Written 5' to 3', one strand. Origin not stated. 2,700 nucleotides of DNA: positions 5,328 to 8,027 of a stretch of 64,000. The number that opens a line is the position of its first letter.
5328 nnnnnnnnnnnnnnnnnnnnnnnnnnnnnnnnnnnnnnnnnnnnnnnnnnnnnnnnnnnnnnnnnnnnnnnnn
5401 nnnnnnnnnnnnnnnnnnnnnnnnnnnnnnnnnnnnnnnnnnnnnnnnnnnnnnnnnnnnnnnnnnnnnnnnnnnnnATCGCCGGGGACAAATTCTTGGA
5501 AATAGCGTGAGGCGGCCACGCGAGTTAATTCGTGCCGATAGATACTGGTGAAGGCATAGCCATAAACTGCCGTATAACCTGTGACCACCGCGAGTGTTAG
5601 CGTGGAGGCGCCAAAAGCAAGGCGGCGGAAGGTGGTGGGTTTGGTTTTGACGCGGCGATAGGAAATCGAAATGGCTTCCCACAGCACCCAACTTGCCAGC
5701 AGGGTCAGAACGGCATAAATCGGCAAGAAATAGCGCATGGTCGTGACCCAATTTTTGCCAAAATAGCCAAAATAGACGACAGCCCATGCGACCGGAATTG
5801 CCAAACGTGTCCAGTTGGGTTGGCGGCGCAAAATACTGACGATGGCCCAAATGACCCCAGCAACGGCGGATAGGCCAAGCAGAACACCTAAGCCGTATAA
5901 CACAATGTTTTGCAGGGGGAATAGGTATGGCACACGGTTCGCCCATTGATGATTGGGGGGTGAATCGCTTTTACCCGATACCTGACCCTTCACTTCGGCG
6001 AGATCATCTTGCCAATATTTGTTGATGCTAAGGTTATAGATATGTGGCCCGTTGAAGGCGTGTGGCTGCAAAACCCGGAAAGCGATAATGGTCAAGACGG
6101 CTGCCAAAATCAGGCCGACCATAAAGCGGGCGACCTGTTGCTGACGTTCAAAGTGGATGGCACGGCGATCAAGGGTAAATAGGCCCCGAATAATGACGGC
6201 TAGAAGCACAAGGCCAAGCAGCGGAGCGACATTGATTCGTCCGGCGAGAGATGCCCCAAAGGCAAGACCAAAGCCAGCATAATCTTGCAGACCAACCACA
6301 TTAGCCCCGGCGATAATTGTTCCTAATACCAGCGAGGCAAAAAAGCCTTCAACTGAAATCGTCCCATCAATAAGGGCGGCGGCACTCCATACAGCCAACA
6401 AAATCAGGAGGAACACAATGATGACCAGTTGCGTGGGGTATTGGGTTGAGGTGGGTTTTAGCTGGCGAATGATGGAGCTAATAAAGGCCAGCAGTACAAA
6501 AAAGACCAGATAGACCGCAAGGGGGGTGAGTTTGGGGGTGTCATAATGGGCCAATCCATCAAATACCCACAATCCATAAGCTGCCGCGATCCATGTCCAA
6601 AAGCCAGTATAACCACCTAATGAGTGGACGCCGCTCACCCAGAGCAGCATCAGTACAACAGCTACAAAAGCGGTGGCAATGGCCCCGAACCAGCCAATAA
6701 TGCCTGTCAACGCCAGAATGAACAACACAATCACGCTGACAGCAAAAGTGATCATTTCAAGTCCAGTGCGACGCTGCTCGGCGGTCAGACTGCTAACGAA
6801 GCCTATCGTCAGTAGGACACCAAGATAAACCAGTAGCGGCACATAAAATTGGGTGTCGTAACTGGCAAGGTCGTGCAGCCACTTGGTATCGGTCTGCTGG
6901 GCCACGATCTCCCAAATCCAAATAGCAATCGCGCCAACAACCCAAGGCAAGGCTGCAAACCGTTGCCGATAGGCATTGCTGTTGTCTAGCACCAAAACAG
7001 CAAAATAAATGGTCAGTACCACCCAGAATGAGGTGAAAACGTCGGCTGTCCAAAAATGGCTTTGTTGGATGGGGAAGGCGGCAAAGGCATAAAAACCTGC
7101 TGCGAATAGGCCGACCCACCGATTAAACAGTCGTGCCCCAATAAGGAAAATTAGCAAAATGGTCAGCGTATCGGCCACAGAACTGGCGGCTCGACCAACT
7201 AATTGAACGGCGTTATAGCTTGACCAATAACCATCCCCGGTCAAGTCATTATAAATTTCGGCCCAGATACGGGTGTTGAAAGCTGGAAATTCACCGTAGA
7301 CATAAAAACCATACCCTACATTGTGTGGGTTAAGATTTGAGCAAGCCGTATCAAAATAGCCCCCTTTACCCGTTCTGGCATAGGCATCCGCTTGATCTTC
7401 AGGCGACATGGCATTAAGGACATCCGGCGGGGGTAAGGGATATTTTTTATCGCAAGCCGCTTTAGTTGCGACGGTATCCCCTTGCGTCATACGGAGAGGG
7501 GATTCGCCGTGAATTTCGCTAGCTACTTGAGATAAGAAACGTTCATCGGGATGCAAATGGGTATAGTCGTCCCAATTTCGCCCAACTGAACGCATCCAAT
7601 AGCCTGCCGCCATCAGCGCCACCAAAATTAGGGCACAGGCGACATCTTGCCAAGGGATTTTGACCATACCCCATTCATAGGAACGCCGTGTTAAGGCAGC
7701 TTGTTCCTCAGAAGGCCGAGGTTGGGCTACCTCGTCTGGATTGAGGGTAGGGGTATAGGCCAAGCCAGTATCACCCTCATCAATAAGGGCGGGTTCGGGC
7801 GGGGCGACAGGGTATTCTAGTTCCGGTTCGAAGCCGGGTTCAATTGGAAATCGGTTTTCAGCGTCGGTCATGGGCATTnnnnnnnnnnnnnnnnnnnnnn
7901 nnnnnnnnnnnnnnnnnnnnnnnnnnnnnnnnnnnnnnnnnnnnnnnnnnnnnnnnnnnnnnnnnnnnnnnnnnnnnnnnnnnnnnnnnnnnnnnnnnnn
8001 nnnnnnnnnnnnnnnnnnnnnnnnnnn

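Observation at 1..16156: Tightly packed locus with four to five GT-C-type polytopic proteins, one GT4, a methyltransferase and a flippase-like protein: candidate uncharacterised envelope glycosylation system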

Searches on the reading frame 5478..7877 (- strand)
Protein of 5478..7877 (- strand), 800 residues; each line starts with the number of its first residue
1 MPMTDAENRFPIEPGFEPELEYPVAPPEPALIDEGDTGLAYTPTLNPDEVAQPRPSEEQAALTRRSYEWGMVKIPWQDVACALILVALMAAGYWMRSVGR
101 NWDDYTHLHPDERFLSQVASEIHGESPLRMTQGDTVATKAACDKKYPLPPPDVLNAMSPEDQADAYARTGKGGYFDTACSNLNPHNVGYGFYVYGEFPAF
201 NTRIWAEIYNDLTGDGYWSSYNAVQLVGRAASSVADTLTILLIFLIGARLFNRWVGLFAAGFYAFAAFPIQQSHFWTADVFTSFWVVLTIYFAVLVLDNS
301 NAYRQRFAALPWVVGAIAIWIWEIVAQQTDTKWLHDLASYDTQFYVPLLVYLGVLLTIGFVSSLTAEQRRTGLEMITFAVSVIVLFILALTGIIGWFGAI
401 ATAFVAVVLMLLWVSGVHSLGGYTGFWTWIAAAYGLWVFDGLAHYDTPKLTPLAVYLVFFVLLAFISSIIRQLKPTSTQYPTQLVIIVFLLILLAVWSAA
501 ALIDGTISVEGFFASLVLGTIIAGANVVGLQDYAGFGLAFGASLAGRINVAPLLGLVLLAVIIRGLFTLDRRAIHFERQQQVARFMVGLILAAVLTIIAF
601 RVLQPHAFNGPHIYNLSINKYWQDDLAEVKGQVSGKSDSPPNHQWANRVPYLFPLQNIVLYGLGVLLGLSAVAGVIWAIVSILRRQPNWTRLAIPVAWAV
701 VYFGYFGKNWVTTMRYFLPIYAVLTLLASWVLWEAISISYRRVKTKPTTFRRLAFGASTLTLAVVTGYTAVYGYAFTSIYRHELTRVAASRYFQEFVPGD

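Call 57: search_protein_families(library=pfam, proteins=[window:5478-7877:-], max_evalue=5)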
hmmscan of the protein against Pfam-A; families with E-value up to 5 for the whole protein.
window:5478-7877:- (800 aa): 0 families

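Call 79: search_protein_families(library=ncbifam, proteins=[window:5478-7877:-], max_evalue=1)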
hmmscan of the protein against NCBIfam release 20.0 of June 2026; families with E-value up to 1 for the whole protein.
window:5478-7877:- (800 aa): 1 family
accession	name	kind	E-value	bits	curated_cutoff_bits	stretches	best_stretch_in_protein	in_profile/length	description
TIGR02847.1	CyoD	equivalog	0.25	11.8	81.45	1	580-613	2-35/96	cytochrome o ubiquinol oxidase subunit IV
